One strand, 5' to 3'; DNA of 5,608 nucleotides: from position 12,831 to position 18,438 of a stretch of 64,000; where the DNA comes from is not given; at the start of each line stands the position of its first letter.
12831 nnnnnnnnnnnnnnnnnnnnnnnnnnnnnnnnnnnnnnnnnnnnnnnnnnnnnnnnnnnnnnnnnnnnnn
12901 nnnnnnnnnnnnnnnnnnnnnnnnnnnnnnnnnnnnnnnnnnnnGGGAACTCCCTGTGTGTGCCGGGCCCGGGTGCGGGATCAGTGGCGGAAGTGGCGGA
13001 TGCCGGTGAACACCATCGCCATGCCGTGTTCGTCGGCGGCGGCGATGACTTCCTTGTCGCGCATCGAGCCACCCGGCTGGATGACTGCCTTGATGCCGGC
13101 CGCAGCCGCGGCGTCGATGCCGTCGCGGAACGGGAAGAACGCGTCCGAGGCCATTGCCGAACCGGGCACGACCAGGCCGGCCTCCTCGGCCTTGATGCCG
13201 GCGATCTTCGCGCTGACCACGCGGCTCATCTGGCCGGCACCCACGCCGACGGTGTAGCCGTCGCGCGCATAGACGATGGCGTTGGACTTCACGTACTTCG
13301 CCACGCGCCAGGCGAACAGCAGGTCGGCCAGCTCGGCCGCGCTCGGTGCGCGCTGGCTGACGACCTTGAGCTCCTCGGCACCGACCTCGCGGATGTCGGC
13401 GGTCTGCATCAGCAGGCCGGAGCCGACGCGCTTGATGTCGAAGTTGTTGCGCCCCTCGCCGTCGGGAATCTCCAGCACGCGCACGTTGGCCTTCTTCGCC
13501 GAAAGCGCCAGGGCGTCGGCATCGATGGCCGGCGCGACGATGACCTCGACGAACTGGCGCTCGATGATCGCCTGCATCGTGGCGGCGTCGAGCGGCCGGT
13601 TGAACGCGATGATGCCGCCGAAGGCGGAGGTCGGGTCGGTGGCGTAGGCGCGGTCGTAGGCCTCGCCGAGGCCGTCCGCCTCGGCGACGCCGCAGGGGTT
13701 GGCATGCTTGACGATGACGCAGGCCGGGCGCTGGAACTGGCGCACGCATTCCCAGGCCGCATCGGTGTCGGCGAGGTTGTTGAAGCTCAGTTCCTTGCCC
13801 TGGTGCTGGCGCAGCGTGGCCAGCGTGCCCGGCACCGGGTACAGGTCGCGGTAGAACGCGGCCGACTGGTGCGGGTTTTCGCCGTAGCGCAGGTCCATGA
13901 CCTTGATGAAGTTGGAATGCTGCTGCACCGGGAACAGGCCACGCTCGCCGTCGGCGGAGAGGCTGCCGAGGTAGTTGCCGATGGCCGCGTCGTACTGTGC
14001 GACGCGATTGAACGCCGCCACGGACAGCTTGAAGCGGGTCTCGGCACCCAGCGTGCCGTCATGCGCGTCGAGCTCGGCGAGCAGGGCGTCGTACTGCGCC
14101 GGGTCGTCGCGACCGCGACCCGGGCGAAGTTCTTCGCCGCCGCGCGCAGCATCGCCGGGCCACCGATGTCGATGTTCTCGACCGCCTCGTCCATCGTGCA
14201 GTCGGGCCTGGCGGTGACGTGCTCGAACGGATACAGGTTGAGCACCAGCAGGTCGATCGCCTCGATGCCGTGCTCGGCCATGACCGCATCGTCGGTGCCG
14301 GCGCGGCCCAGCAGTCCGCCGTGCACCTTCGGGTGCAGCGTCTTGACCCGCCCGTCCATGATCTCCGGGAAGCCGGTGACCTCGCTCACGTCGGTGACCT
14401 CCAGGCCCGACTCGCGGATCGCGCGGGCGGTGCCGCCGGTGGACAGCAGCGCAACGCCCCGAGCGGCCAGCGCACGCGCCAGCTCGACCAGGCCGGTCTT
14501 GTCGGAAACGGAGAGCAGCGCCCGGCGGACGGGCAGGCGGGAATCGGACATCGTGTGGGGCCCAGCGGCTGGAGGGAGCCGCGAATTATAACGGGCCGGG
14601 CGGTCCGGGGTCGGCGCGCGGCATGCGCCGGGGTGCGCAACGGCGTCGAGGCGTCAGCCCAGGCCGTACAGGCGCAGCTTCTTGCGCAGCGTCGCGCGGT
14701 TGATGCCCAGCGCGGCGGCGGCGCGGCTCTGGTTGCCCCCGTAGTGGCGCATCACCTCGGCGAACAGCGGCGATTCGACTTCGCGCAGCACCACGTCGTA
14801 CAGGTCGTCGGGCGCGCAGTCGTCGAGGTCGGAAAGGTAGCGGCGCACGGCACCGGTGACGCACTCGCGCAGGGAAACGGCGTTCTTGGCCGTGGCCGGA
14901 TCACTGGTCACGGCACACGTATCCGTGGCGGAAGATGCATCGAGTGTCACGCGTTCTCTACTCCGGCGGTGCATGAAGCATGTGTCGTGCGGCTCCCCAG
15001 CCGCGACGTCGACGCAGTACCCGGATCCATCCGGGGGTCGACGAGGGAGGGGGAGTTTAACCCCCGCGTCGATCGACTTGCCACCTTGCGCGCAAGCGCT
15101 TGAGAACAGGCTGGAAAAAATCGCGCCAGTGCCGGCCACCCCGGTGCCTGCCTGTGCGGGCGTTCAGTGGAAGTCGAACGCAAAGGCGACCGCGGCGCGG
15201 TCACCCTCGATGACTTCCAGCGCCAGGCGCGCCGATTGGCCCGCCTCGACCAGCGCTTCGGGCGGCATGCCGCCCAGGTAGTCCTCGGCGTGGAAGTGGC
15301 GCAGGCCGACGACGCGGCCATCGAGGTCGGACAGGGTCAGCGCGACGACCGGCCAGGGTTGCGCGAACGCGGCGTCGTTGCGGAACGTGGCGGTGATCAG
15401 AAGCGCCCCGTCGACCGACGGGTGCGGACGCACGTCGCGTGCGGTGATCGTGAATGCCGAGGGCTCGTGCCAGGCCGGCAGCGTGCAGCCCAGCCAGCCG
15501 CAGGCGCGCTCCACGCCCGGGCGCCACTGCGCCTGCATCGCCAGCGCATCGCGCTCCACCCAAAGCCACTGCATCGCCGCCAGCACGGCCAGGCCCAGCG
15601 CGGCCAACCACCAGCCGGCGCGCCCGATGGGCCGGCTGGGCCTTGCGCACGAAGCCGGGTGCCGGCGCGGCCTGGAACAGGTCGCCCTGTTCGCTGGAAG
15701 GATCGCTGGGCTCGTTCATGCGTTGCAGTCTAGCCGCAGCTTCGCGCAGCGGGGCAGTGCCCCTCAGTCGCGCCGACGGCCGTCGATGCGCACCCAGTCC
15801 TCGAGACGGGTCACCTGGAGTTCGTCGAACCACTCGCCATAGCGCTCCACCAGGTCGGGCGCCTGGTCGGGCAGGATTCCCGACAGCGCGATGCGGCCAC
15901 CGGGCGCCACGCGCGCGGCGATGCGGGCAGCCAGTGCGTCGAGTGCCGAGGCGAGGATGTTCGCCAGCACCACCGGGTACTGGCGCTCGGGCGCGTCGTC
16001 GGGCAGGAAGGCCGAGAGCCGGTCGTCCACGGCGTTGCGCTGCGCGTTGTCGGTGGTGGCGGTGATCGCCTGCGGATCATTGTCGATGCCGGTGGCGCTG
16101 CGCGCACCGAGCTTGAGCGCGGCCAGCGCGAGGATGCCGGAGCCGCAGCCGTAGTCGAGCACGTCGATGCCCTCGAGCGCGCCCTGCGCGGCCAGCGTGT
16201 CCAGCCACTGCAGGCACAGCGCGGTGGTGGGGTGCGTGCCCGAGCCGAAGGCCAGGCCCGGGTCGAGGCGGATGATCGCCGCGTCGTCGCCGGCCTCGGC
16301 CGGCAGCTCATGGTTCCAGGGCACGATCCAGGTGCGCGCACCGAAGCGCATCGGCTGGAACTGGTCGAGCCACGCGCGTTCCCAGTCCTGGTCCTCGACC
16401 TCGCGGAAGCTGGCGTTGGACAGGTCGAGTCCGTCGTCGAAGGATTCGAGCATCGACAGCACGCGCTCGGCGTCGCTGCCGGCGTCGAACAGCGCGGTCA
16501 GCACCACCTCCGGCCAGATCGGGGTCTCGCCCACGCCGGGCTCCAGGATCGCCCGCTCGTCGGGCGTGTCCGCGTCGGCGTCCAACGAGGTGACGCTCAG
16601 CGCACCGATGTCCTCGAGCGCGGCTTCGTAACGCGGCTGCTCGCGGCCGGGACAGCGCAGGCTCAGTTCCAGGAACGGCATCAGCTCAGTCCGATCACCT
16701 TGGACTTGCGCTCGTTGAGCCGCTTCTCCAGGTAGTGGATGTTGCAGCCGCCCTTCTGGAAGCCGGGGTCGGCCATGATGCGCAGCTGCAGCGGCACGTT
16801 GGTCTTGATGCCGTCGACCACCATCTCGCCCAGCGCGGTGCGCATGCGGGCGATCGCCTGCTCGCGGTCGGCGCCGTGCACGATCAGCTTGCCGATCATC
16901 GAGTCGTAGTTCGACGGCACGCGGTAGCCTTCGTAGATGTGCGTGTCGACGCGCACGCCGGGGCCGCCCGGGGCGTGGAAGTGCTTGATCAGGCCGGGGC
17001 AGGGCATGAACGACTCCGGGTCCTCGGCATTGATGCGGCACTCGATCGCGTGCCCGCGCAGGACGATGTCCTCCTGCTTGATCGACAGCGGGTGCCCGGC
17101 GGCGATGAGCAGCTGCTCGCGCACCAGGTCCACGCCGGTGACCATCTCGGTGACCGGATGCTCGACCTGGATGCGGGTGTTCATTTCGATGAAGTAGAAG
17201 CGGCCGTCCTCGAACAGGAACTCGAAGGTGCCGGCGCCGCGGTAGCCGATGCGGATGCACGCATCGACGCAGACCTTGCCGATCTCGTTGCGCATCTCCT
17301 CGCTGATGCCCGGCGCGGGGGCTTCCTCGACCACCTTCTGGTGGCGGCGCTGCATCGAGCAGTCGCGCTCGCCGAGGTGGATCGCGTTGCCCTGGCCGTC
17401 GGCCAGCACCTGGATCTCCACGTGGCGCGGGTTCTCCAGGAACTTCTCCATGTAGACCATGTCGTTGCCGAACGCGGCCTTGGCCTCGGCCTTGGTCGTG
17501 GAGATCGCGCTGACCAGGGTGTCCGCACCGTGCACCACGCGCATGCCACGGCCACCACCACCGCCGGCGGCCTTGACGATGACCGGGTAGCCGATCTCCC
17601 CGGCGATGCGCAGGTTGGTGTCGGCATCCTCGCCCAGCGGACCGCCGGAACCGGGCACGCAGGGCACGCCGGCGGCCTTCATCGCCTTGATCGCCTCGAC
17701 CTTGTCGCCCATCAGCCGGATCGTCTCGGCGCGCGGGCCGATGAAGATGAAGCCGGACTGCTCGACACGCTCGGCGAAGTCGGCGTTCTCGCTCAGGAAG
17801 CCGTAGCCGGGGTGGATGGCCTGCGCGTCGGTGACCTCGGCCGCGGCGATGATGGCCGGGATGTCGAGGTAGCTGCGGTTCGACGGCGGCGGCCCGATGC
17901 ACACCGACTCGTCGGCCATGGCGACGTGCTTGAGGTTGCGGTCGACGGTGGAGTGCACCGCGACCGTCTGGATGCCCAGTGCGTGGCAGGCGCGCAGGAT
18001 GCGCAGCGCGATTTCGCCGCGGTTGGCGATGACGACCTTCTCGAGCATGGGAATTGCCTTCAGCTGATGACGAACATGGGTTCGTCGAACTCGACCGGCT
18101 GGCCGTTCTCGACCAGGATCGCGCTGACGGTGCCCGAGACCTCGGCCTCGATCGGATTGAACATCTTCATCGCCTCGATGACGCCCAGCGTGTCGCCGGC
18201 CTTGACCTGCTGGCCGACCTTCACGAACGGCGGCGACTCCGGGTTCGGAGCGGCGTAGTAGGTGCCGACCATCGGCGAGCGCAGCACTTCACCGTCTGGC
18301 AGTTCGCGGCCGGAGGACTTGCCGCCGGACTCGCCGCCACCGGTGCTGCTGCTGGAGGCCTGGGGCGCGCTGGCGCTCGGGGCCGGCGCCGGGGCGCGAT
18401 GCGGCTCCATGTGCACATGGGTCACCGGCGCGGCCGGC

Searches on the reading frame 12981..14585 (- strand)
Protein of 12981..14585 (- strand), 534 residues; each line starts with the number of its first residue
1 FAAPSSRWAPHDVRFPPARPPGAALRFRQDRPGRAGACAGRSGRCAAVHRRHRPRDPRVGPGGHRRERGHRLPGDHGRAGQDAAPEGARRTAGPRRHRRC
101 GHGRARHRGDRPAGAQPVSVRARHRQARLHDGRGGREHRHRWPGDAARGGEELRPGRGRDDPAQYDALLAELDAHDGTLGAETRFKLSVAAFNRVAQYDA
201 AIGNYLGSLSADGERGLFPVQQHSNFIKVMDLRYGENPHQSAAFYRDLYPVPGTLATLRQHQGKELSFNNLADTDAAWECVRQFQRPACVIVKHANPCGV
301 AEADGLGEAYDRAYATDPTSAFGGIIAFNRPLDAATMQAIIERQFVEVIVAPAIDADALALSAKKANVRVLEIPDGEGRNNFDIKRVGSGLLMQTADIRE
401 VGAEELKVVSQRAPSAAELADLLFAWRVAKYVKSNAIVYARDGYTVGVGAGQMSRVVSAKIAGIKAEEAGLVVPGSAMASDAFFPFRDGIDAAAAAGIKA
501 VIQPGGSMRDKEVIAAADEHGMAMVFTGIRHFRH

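Call 33: search_protein_families(library=pfam, proteins=[window:12981-14585:-], max_evalue=0.001)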
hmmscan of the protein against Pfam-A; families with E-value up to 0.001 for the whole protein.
window:12981-14585:- (534 aa): 1 family
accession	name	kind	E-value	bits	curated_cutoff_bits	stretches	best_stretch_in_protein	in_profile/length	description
PF01808.24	AICARFT_IMPCHas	-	8.1e-111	370.8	25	1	161-464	13-310/311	AICARFT/IMPCHase bienzyme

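Call 36: search_solved_structures(query=window:12981-14585:-, max_evalue=0.00001, show_alignments=1)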
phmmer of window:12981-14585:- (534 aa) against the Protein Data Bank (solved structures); distinct sequences matched with E-value up to 0.00001: 9.
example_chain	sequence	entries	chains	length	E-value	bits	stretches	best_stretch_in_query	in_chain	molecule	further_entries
3zzm_A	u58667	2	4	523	8.2e-78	265.6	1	160-534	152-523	BIFUNCTIONAL PURINE BIOSYNTHESIS PROTEIN PURH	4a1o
4ehi_A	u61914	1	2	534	2.6e-76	260.6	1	161-534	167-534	Bifunctional purine biosynthesis protein PurH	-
9ou7_DA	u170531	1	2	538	3.1e-61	210.9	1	160-534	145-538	Bifunctional phosphoribosylaminoimidazolecarboxamide formyltransferase/IMP cyclohydrolase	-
1zcz_A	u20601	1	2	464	2.2e-52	181.6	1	230-534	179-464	Bifunctional purine biosynthesis protein purH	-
1g8m_A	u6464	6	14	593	2.7e-41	145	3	306-467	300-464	AICAR TRANSFORMYLASE-IMP CYCLOHYDROLASE | Bifunctional purine biosynthesis protein PURH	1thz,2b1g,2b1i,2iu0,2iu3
1m9n_A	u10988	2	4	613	3.1e-41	144.8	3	306-467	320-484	AICAR TRANSFORMYLASE-IMP CYCLOHYDROLASE | Bifunctional purine biosynthesis protein PURH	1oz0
1p4r_A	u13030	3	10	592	2.8e-38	135.1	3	306-467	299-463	Bifunctional purine biosynthesis protein PURH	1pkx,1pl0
5uy8_A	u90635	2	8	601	3.1e-38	135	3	306-467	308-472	Bifunctional purine biosynthesis protein PURH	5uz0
7mgq_A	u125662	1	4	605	3e-36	128.4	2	161-468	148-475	5-aminoimidazole-4-carboxamide ribonucleotide formyltransferase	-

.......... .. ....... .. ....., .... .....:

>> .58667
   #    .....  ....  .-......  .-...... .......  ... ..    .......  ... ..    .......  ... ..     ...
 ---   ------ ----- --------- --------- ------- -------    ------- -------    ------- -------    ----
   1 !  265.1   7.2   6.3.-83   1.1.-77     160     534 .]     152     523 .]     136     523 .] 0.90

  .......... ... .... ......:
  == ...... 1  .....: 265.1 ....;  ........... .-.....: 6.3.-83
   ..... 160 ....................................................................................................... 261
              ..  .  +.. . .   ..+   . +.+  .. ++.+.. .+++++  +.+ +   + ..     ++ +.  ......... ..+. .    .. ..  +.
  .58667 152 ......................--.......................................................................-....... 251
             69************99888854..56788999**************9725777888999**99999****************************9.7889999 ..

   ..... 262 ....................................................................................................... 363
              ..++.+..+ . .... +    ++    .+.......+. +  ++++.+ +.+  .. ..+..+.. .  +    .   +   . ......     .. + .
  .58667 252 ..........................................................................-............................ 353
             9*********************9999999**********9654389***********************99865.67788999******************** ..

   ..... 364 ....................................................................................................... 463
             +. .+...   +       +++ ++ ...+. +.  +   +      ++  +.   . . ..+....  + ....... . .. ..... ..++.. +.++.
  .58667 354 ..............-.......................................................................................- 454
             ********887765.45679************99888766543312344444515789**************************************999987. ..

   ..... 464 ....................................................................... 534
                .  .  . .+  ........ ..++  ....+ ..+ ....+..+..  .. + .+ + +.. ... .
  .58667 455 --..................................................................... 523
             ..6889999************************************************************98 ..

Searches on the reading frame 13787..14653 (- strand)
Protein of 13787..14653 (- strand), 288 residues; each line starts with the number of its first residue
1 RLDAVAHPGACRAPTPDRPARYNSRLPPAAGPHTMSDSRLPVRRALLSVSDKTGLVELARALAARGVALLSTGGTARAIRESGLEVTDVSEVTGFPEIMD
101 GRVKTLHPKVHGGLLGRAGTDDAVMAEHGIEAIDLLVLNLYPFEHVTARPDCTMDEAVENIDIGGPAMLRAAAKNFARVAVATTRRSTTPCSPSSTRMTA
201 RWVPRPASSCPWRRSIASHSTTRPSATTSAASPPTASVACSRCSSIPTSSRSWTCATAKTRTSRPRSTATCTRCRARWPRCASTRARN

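Call 33: search_protein_families(library=pfam, proteins=[window:13787-14653:-], max_evalue=0.001)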
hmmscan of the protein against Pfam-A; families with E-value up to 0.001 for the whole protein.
window:13787-14653:- (288 aa): 1 family
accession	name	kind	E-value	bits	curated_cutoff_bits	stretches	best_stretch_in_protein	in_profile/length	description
PF02142.27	MGS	-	9.8e-23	80.5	24.1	1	54-166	1-93/94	MGS-like domain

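Call 35: search_solved_structures(query=window:13787-14653:-, max_evalue=0.00001, show_alignments=1)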
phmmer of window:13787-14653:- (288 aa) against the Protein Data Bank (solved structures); distinct sequences matched with E-value up to 0.00001: 10.
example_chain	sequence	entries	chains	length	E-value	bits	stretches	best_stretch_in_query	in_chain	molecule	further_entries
9ou7_DA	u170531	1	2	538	4.2e-47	164.2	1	42-183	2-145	Bifunctional phosphoribosylaminoimidazolecarboxamide formyltransferase/IMP cyclohydrolase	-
3zzm_A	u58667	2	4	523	1.8e-46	162.2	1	36-183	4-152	BIFUNCTIONAL PURINE BIOSYNTHESIS PROTEIN PURH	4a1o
5uy8_A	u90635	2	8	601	6.3e-44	153.8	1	37-184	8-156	Bifunctional purine biosynthesis protein PURH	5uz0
1p4r_A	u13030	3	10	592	2.4e-43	151.9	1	41-184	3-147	Bifunctional purine biosynthesis protein PURH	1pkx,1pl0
1m9n_A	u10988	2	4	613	2.2e-42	148.8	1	43-184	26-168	AICAR TRANSFORMYLASE-IMP CYCLOHYDROLASE | Bifunctional purine biosynthesis protein PURH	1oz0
1g8m_A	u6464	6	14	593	4.2e-42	147.8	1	44-184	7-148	AICAR TRANSFORMYLASE-IMP CYCLOHYDROLASE | Bifunctional purine biosynthesis protein PURH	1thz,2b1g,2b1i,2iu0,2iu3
7mgq_A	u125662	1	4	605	1.6e-41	145.9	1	42-184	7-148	5-aminoimidazole-4-carboxamide ribonucleotide formyltransferase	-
4ehi_A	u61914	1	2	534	3.6e-38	134.9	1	43-181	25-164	Bifunctional purine biosynthesis protein PurH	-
6nko_A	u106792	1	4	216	1.6e-23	86.8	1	44-180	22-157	ForH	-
1zcz_A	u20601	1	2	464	6.5e-16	61.9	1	42-124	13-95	Bifunctional purine biosynthesis protein purH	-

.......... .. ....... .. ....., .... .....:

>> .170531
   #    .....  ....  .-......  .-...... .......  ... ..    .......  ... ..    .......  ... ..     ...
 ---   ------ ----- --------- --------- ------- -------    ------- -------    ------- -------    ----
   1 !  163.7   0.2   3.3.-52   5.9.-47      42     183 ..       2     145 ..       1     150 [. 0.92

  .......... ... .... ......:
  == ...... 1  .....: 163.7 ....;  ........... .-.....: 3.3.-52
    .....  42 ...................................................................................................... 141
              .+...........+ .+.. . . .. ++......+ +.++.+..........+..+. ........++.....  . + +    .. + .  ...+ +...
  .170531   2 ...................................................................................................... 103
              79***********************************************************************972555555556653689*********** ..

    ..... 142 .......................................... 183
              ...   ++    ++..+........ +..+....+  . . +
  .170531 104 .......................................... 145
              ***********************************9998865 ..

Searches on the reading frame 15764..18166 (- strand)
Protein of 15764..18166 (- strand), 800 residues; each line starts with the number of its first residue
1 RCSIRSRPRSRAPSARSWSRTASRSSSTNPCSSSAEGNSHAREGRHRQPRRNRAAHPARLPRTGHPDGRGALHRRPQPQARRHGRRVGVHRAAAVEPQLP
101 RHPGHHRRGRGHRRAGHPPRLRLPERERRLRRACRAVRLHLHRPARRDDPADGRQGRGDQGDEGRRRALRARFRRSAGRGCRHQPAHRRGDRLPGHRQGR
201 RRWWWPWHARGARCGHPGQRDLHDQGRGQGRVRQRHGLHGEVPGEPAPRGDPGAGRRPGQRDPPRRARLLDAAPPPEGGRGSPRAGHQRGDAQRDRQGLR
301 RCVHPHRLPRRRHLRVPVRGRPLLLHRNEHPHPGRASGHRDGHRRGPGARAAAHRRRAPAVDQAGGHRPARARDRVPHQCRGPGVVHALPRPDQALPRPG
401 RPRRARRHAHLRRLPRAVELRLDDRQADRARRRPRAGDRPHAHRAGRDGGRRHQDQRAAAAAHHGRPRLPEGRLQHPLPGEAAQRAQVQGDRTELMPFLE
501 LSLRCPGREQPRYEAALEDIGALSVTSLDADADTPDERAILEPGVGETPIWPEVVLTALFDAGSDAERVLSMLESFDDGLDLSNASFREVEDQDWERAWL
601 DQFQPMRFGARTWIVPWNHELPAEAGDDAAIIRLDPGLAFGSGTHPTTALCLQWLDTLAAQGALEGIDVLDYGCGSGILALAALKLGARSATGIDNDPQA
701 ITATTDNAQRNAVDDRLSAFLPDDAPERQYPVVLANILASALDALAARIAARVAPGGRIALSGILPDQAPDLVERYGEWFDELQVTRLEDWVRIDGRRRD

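Call 49: search_protein_families(library=pfam, proteins=[window:15764-18166:-], max_evalue=0.001)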
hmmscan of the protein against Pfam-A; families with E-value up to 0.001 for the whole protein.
window:15764-18166:- (800 aa): 8 families
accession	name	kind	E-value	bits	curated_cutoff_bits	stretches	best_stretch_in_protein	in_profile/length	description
PF06325.19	PrmA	-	4.5e-90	302.6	22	1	498-798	2-295/296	Ribosomal protein L11 methyltransferase (PrmA)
PF13489.12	Methyltransf_23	-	2.4e-08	34.3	27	1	651-782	9-131/164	Methyltransferase domain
PF13649.12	Methyltransf_25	-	1.4e-06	29.3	27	1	669-757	1-97/97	Methyltransferase domain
PF05175.20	MTS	-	2.8e-06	27.5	23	1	661-734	30-103/170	Methyltransferase small domain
PF08242.18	Methyltransf_12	-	9.8e-06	26.7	30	1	670-759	1-98/98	Methyltransferase domain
PF13847.12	Methyltransf_31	-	2.4e-05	24.5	27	1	666-714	4-54/145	Methyltransferase domain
PF03602.21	Cons_hypoth95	-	0.00031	20.9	24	1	656-720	34-96/182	Conserved hypothetical protein 95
PF08241.18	Methyltransf_11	-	0.00097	20.2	21.2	0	670-713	1-43/95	Methyltransferase domain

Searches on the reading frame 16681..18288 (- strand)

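Call 49: search_protein_families(library=pfam, proteins=[window:16681-18288:-], max_evalue=0.001)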
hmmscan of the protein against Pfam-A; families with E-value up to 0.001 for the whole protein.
window:16681-18288:- (535 aa): 6 families
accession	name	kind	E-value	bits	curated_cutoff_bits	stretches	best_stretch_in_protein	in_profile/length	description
PF02786.22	CPSase_L_D2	-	2.1e-81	272.9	19.8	1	195-403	1-210/211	Carbamoyl-phosphate synthase L chain, ATP binding domain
PF00289.28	Biotin_carb_N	-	2.2e-45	154.1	25.5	1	81-190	1-110/110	Biotin carboxylase, N-terminal domain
PF02785.25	Biotin_carb_C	-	9.3e-40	135.5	32.4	1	416-521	1-107/108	Biotin carboxylase C-terminal domain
PF07478.18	Dala_Dala_lig_C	-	2e-08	34.5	24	1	223-371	26-174/204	D-ala D-ala ligase C-terminus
PF02222.28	ATP-grasp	-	4.4e-07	30.2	27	1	227-372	24-162/179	ATP-grasp domain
PF02655.19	ATP-grasp_3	-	6e-07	30.1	23.2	1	194-374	2-158/160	ATP-grasp domain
